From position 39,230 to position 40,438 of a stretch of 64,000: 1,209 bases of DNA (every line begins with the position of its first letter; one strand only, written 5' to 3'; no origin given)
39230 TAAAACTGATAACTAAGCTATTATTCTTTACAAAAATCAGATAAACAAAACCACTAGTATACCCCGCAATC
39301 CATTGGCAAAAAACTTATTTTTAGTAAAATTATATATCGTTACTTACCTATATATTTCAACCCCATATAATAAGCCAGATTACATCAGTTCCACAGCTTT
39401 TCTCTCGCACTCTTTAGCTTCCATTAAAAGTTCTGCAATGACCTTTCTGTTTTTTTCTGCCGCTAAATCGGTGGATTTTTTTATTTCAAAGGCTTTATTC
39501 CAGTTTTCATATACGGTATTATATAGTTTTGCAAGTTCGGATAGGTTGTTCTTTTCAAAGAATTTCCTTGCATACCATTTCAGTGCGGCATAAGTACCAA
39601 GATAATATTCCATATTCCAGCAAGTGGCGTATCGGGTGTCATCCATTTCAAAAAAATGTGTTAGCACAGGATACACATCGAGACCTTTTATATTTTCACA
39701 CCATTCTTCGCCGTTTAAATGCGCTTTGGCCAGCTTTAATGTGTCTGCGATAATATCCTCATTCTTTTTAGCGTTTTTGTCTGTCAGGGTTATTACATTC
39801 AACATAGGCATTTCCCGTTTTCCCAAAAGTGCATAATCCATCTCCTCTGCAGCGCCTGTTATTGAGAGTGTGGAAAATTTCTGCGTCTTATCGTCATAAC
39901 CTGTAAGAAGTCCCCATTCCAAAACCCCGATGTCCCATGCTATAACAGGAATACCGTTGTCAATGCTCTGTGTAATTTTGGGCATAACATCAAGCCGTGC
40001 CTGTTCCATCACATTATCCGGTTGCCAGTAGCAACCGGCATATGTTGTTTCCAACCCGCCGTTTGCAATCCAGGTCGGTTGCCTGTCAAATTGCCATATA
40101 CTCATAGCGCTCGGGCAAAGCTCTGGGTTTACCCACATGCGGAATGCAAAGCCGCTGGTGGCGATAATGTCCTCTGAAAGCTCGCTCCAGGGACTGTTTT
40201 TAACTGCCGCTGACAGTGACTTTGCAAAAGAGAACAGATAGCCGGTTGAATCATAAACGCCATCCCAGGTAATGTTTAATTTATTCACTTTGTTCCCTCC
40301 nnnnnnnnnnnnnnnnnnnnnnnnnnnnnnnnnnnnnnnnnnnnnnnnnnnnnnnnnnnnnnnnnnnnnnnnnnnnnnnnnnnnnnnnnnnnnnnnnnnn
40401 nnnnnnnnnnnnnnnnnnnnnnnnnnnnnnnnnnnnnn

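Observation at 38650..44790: A roughly 6-kb AT-rich island inserted into the conserved yqfC / yqfB-floA-nfeD block: AraC/GyrI regulator, UvrD-like helicase, unknown 302-aa protein, pseudogene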

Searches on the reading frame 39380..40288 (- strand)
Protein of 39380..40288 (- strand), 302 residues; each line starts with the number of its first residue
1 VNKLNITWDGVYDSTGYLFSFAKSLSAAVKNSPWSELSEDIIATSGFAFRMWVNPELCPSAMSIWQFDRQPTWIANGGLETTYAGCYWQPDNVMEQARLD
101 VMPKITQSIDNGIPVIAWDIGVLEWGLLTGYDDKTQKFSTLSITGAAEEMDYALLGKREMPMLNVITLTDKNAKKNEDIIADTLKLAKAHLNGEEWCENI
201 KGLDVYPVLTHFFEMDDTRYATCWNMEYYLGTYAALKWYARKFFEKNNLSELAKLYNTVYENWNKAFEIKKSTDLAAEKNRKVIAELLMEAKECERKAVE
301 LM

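Call 3: search_protein_families(library=pfam, proteins=[window:39380-40288:-], max_evalue=0.01)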
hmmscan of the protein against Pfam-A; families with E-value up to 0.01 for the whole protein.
window:39380-40288:- (302 aa): 0 families

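Call 4: search_protein_families(library=padloc, proteins=[window:39380-40288:-], max_evalue=0.01)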
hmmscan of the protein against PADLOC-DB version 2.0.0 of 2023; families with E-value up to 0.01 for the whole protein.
window:39380-40288:- (302 aa): 0 families

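Call 5: search_protein_families(library=ncbifam, proteins=[window:39380-40288:-], max_evalue=0.01)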
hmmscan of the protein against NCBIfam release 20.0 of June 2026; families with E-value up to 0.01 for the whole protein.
window:39380-40288:- (302 aa): 0 families

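Call 6: find_homologous_proteins(query=window:39380-40288:-)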
Query window:39380-40288:- (302 aa): 618 proteins with E <= 0.001 among 1600 candidates; the best 120 are listed.
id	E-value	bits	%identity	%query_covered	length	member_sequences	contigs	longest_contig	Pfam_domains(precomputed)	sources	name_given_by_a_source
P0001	2.8e-202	688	99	100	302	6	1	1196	-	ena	-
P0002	6.0e-150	517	73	99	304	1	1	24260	-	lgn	-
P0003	2.4e-147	508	73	100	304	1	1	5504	-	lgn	-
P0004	8.0e-147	506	72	100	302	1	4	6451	-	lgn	-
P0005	4.1e-146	504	72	100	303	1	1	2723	-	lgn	-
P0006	2.7e-144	498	70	100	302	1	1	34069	-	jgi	jgi:hypothetical protein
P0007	1.9e-143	495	70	100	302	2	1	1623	-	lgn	-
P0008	5.4e-142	490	68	100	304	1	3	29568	-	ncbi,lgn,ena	-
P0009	2.8e-140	485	69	100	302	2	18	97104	-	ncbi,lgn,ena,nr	ncbi:MAG: hypothetical protein PHD46_03025 [Eubacteriales bacterium]|nr:hypothetical protein [Eubact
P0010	3.9e-135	468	67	100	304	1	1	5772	-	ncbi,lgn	-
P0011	6.0e-135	467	68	100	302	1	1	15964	-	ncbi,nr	ncbi:MAG: hypothetical protein PHV07_02655 [Oscillospiraceae bacterium]|nr:hypothetical protein [Osc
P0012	4.5e-131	455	65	100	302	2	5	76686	-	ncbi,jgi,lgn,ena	jgi:hypothetical protein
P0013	1.0e-130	453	67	100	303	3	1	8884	-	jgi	jgi:hypothetical protein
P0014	1.6e-130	453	66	100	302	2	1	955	-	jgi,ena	-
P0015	8.1e-130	450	65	100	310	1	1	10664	-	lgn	-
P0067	1.4e-118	414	62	100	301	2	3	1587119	-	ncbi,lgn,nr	ncbi:Uncharacterised protein [Acholeplasma oculi]|nr:hypothetical protein [Acholeplasma oculi] SKC34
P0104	2.2e-115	403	57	100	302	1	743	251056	-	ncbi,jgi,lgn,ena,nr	ncbi:MAG: hypothetical protein HFH81_06595 [Lachnospiraceae bacterium]|jgi:hypothetical protein|nr:h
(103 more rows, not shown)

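Call 8: find_encoding_contigs(protein=P0104, flank=8000, max_places=4)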
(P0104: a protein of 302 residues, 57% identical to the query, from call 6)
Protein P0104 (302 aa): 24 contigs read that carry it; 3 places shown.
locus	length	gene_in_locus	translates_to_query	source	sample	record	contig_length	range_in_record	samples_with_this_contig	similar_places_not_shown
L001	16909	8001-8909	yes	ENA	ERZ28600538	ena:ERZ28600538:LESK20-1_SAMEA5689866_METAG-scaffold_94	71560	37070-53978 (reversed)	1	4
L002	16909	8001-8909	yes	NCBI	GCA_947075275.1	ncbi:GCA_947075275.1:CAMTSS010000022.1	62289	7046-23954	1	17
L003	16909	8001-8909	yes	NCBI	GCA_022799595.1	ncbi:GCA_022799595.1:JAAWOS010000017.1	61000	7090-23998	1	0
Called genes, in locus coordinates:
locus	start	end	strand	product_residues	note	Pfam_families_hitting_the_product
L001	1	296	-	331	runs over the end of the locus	PF04055:Radical_SAM, PF16199:Radical_SAM_C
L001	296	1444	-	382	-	PF00390:malic, PF03949:Malic_M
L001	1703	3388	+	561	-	PF07498:Rho_N (faint), PF07497:Rho_RNA_bind, PF00006:ATP-synt_ab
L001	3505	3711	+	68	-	PF01197:Ribosomal_L31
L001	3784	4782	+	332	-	PF07136:DUF1385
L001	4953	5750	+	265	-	PF17827:PrmC_N, PF05175:MTS, PF13489:Methyltransf_23 (faint), PF08242:Methyltransf_12 (faint), PF13649:Methyltransf_25 (weak), PF13847:Methyltransf_31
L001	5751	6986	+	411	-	PF03462:PCRF, PF00472:RF-1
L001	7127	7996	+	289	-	PF00165:HTH_AraC, PF12833:HTH_18, PF06445:GyrI-like, PF14526:Cass2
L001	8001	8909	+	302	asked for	-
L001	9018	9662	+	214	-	PF00300:His_Phos_1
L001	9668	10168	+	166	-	PF13302:Acetyltransf_3, PF13420:Acetyltransf_4, PF00583:Acetyltransf_1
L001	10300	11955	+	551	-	PF00496:SBP_bac_5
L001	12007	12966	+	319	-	PF19300:BPD_transp_1_N, PF00528:BPD_transp_1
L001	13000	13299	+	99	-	PF03795:YCII (weak)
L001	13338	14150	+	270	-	PF00528:BPD_transp_1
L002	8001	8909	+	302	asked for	-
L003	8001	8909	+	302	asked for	-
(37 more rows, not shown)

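Call 9: find_encoding_contigs(protein=P0067, flank=8000, max_places=2)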
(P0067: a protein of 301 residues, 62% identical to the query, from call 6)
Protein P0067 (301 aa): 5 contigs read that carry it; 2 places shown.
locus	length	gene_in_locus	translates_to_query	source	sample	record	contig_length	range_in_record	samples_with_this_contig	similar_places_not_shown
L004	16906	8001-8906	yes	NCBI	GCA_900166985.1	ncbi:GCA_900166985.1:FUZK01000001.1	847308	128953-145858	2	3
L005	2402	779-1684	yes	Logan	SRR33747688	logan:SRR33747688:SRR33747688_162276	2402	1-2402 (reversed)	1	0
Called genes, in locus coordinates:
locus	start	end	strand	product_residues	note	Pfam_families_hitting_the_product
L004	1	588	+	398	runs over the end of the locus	PF00903:Glyoxalase (faint), PF05979:DUF896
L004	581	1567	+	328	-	PF00903:Glyoxalase (faint)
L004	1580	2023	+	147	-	PF22381:Staph_reg_Sar_Rot, PF01047:MarR, PF12802:MarR_2, PF13463:HTH_27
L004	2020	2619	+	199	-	PF02230:Abhydrolase_2 (faint)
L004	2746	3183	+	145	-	-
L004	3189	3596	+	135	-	PF00293:NUDIX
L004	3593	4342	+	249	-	PF00657:Lipase_GDSL, PF13472:Lipase_GDSL_2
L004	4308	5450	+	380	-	PF05958:tRNA_U5-meth_tr, PF02475:TRM5-TYW2_MTfase, PF09445:Methyltransf_15 (faint), PF13847:Methyltransf_31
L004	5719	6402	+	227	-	-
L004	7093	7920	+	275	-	PF00165:HTH_AraC, PF12833:HTH_18, PF06445:GyrI-like, PF14526:Cass2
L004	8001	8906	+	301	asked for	-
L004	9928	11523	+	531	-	PF00654:Voltage_CLC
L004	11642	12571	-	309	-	-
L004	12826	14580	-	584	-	PF00082:Peptidase_S8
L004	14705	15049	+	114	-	PF08818:DUF1801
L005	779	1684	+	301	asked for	-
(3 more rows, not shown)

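Call 10: find_encoding_contigs(protein=P0009, flank=8000, max_places=3)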
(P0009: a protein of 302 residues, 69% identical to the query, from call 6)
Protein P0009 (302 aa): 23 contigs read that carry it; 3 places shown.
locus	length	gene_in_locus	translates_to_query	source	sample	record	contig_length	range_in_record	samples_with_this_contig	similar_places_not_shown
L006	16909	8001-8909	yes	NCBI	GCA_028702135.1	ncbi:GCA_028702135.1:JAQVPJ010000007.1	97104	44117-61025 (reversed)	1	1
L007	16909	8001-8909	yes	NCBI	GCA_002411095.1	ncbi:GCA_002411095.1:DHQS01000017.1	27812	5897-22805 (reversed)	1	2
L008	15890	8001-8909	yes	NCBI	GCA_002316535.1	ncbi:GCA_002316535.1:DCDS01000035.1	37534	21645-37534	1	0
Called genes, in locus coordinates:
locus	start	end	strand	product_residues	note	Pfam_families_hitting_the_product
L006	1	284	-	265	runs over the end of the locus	-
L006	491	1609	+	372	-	-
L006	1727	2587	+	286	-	PF00165:HTH_AraC, PF12833:HTH_18, PF06445:GyrI-like, PF14526:Cass2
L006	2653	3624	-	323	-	PF00583:Acetyltransf_1, PF13673:Acetyltransf_10, PF13508:Acetyltransf_7, PF00293:NUDIX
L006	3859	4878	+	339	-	PF02016:Peptidase_S66, PF17676:Peptidase_S66C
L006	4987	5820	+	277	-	PF00165:HTH_AraC (weak), PF12833:HTH_18, PF14526:Cass2, PF06445:GyrI-like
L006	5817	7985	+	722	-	PF00580:UvrD-helicase, PF13245:AAA_19, PF13604:AAA_30 (faint), PF01443:Viral_helicase1 (faint), PF13361:UvrD_C, PF13538:UvrD_C_2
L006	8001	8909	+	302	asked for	-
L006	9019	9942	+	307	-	PF08220:HTH_DeoR (weak), PF08279:HTH_11, PF19187:HTH_PafC, PF13280:WYL, PF25583:WCX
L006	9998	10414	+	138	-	-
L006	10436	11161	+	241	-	PF12663:DUF3788, PF12675:DUF3795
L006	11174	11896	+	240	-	-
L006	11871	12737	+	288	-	-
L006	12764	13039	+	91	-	PF12675:DUF3795 (faint)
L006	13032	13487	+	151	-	-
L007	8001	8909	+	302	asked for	-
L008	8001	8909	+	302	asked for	-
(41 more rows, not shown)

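Call 11: find_encoding_contigs(protein=P0002, flank=8000, max_places=2)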
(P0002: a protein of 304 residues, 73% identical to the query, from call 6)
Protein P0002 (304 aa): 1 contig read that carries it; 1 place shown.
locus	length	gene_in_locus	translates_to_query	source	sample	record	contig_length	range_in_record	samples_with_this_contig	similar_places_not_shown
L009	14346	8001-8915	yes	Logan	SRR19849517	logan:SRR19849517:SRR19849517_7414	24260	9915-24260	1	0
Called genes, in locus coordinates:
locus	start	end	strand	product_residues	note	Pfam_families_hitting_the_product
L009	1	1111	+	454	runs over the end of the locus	PF13173:AAA_14, PF13635:DUF4143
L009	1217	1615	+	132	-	-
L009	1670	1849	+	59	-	-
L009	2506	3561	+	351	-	PF00350:Dynamin_N (faint), PF03193:RsgA_GTPase, PF10662:PduV-EutP (faint), PF00005:ABC_tran (faint), PF01926:MMR_HSR1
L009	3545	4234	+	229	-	-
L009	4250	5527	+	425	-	PF04616:Glyco_hydro_43, PF00251:Glyco_hydro_32N, PF22847:Glyco_hydro_43_rel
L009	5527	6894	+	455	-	PF00370:FGGY_N, PF02782:FGGY_C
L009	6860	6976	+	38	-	-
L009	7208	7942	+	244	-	PF00702:Hydrolase, PF13419:HAD_2, PF13242:Hydrolase_like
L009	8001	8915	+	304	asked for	-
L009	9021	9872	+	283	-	PF02661:Fic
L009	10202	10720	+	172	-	PF21820:DUF6886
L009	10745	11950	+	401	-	PF00583:Acetyltransf_1, PF13673:Acetyltransf_10, PF13508:Acetyltransf_7, PF08445:FR47 (weak), PF13508:Acetyltransf_7 (weak)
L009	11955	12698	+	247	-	PF05175:MTS, PF01209:Ubie_methyltran, PF13489:Methyltransf_23, PF08003:Methyltransf_9, PF02353:CMAS, PF13649:Methyltransf_25, PF13847:Methyltransf_31, PF08241:Methyltransf_11, +4 more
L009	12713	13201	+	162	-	PF00293:NUDIX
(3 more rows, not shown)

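Call 12: find_encoding_contigs(protein=P0006, flank=8000, max_places=2)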
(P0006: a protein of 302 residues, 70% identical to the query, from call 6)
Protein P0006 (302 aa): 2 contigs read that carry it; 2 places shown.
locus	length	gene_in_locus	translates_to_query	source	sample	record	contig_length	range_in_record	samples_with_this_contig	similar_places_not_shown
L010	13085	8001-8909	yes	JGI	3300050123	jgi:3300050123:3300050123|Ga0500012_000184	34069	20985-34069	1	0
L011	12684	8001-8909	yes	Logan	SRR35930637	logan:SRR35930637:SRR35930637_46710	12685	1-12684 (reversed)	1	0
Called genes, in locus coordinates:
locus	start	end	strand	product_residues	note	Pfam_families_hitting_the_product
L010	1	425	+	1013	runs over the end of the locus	PF05183:RdRP (weak)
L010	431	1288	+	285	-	-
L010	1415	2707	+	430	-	PF00376:MerR, PF13411:MerR_1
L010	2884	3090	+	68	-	PF13443:HTH_26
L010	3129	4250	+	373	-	-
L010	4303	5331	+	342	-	-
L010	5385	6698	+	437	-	-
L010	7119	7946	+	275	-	PF00165:HTH_AraC (weak), PF12833:HTH_18, PF06445:GyrI-like, PF14526:Cass2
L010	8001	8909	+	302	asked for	-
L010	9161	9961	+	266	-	PF01381:HTH_3, PF12844:HTH_19, PF13443:HTH_26 (weak), PF13560:HTH_31, PF13174:TPR_6 (faint), PF13428:TPR_14 (faint)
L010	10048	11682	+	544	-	PF04542:Sigma70_r2, PF08281:Sigma70_r4_2 (weak), PF04545:Sigma70_r4 (faint)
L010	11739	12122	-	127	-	PF14198:TnpV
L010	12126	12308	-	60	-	-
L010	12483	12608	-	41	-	-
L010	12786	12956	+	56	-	-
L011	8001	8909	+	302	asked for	-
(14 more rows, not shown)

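Call 16: search_solved_structures(query=A1, max_evalue=10, show_alignments=2)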
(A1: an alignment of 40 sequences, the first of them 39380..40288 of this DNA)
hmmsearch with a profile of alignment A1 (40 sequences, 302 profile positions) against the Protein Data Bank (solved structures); distinct sequences matched with E-value up to 10: 2.
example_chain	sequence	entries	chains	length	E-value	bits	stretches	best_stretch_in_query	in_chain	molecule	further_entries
3ban_A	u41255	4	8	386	0.73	11.9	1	70-125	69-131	D-mannonate dehydratase | Mannonate dehydratase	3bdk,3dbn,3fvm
7b9v_Z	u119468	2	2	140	1.4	11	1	136-196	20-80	NTC20 isoform 1 | Pre-mRNA-splicing factor NTC20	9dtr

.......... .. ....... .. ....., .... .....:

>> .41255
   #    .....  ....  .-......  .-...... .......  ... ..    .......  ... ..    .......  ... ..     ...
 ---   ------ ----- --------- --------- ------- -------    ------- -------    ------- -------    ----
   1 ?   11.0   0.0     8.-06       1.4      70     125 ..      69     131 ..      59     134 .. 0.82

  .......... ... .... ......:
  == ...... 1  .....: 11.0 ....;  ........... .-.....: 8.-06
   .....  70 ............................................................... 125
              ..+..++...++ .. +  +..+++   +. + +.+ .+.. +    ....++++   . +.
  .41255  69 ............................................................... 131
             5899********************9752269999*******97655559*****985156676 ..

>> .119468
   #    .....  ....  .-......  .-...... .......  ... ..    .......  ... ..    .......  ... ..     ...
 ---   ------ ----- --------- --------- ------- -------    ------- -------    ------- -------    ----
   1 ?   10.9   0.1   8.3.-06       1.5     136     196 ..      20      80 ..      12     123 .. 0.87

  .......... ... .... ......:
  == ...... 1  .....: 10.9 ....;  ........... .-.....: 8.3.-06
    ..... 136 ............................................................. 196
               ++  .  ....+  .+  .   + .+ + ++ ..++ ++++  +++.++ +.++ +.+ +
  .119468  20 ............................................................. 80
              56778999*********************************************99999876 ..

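Call 17: find_related_loci(query=A1, collection=genome_contigs, flank=6000)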
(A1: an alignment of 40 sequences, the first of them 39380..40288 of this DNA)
Query A1 (302 aa) in genome_contigs; peptide patterns used: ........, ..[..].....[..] (x = any residue, [..] = any of these).
163 stretches matched a pattern; 143 encode a relative of the query (tblastn E <= 1e-3); the best 80 are kept; 80 distinct loci.
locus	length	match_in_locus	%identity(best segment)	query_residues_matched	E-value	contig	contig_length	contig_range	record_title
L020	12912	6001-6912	68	1-302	2e-145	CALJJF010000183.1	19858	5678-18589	MAG TPA_asm: uncultured Clostridia bacterium isolate SRR3901694_bin.76_CONCOCT_v1.1_MAG genome assembly, contig: ERZ7780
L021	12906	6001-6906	69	1-302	4e-144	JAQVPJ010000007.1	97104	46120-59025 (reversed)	MAG: Eubacteriales bacterium isolate STF1_200 NODE_339_length_97104_cov_5.417078_Sandtown_F1, whole genome shotgun seque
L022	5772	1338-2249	67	1-302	8e-140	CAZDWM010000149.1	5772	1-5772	MAG TPA_asm: uncultured Eubacteriales bacterium isolate SRP192927_co3_265 genome assembly, contig: NODE_40642_length_577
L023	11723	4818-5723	68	1-302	8e-139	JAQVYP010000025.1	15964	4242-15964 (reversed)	MAG: Oscillospiraceae bacterium isolate STF2_152 NODE_9750_length_15964_cov_3.320073_Sandtown_F2, whole genome shotgun s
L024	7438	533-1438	65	1-302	3e-135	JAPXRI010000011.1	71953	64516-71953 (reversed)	MAG: Bacillota bacterium isolate binned_ad_9.118 NODE_341_length_71953_cov_2.901999, whole genome shotgun sequence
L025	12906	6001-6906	64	1-302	1e-130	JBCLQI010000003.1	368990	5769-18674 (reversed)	Lachnospiraceae bacterium 48-33 voucher GPTB0118 scaffold3, whole genome shotgun sequence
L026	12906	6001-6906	63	1-302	1e-130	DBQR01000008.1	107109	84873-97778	MAG TPA_asm: Clostridiales bacterium UBA1389 UBA1389_contig_1536, whole genome shotgun sequence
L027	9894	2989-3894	64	1-302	1e-129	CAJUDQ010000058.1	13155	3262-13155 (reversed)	MAG TPA_asm: uncultured Lachnospiraceae bacterium isolate MGBC130214 genome assembly, contig: MGBC130214.58, whole genom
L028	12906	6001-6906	60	1-302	5e-129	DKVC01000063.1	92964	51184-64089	MAG TPA_asm: Lachnospiraceae bacterium UBA7188 UBA7188_contig_9674, whole genome shotgun sequence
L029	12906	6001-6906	60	1-302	4e-129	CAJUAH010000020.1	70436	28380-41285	MAG TPA_asm: uncultured Acetatifactor sp. isolate MGBC125142 genome assembly, contig: MGBC125142.20, whole genome shotgu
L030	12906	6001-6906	59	1-302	8e-128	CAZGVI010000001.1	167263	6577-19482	MAG TPA_asm: uncultured Acetatifactor sp. isolate SRP287540_co1_466 genome assembly, contig: NODE_29_length_167263_cov_2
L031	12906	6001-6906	59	1-302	9e-126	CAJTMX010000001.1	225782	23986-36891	MAG TPA_asm: uncultured Acetatifactor sp. isolate MGBC100310 genome assembly, contig: MGBC100310.1, whole genome shotgun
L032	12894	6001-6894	63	1-299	1e-125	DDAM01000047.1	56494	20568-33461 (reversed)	MAG TPA_asm: Firmicutes bacterium UBA2058 UBA2058_contig_156, whole genome shotgun sequence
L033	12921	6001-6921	62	1-302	1e-125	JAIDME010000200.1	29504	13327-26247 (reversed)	MAG: Acetatifactor sp. isolate SC0339_S6_7 SC0339_S6_7_contig_200, whole genome shotgun sequence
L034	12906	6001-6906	61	1-302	4e-125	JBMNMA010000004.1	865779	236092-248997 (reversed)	MAG: Eubacteriales bacterium isolate SBF912LR0HQ0076 contig_42409, whole genome shotgun sequence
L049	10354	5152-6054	61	1-302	1e-119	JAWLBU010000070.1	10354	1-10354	MAG: Haloplasmataceae bacterium isolate 15dZY3.bin.118 NODE_6589_length_10354_cov_5.414042, whole genome shotgun sequenc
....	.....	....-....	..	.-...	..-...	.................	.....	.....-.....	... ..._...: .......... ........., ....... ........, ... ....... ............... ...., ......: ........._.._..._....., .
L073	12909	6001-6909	56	1-302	2e-110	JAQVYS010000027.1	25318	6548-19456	MAG: Bacillota bacterium isolate STF2_155 NODE_4500_length_25318_cov_5.256361_Sandtown_F2, whole genome shotgun sequence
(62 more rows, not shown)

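Call 21: predict_structure(alignment_id=A1)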
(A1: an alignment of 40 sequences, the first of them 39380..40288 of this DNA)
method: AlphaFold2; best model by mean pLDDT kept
length: 302 residues; sequences in the alignment: 40
mean_pLDDT: 94.6   pTM: 0.92
mean pLDDT of the five models: 94.6, 91.7, 90.6, 90.4, 89.7
residues with pLDDT >= 90: 262; 70-90: 38; 50-70: 2; < 50: 0
segments of 3 or more residues with pLDDT < 50: none
pLDDT, mean of each block of 10 residues (from residue 1): 91 93 96 97 96 88 81 95 93 94 98 94 87 97 93 90 95 96 97 89 97 96 96 98 98 99 99 96 99 99 97
secondary structure, 60 per line:
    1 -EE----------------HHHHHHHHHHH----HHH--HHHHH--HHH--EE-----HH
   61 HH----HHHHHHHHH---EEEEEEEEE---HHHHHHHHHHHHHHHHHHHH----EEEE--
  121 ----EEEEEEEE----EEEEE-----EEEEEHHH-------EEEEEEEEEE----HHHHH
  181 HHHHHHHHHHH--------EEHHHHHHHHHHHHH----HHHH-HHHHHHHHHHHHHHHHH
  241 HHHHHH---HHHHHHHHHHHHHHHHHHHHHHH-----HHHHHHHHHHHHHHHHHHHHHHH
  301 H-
elements in order: H20-30 H40-44 H59-62 H67-75 E79-87 H91-110 E115-118 E125-132 E137-141 E147-151 E162-171 H176-191 H202-214 H219-222 H224-246 H250-272 H278-301

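Call 25: search_protein_families(library=pfam, proteins=[L073:4991-5917:+], max_evalue=1)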
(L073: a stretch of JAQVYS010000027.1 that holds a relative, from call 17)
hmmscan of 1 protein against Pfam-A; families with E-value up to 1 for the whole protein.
L073:4991-5917:+ (308 aa): 0 families

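Call 38: find_related_loci(query=A1, collection=viral_contigs, flank=6000)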
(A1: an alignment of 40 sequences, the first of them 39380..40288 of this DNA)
Query A1 (302 aa) in viral_contigs; peptide patterns used: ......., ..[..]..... (x = any residue, [..] = any of these).
6 stretches matched a pattern, but none encodes a relative of the query by tblastn (E <= 1e-3).

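Call 50: search_protein_families(library=pfam, alignment_id=A1, max_evalue=10)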
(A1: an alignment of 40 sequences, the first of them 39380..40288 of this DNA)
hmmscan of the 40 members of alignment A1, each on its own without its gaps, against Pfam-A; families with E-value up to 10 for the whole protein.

A. member 1, window:39380-40288:- (302 aa): 0 families

B. families by the number of members that match (of 40 scanned): 13 families
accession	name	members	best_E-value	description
PF11662.13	DUF3263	2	0.054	Protein of unknown function (DUF3263)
PF00637.26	Clathrin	2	0.088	Region in Clathrin and VPS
PF14538.11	Raptor_N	2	0.18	Raptor N-terminal CASPase like domain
PF17383.7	kleA_kleC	1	0.017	Uncharacterized KorC regulated protein A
PF12052.13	VGCC_beta4Aa_N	1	0.02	Voltage gated calcium channel subunit beta domain 4Aa N terminal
PF11166.13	DUF2951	1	0.029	Protein of unknown function (DUF2951)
PF10828.13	DUF2570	1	0.039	Protein of unknown function (DUF2570)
PF07311.17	Dodecin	1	0.068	Dodecin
PF21567.2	Gp22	1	0.072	Gp22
PF24708.1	Lip_C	1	0.083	Lipase-like, C-terminal domain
PF20594.3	DUF6794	1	0.086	Domain of unknown function (DUF6794)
PF13308.11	YARHG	1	0.15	YARHG domain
PF21917.1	NMB0537_N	1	0.4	N-terminal region of NMB0537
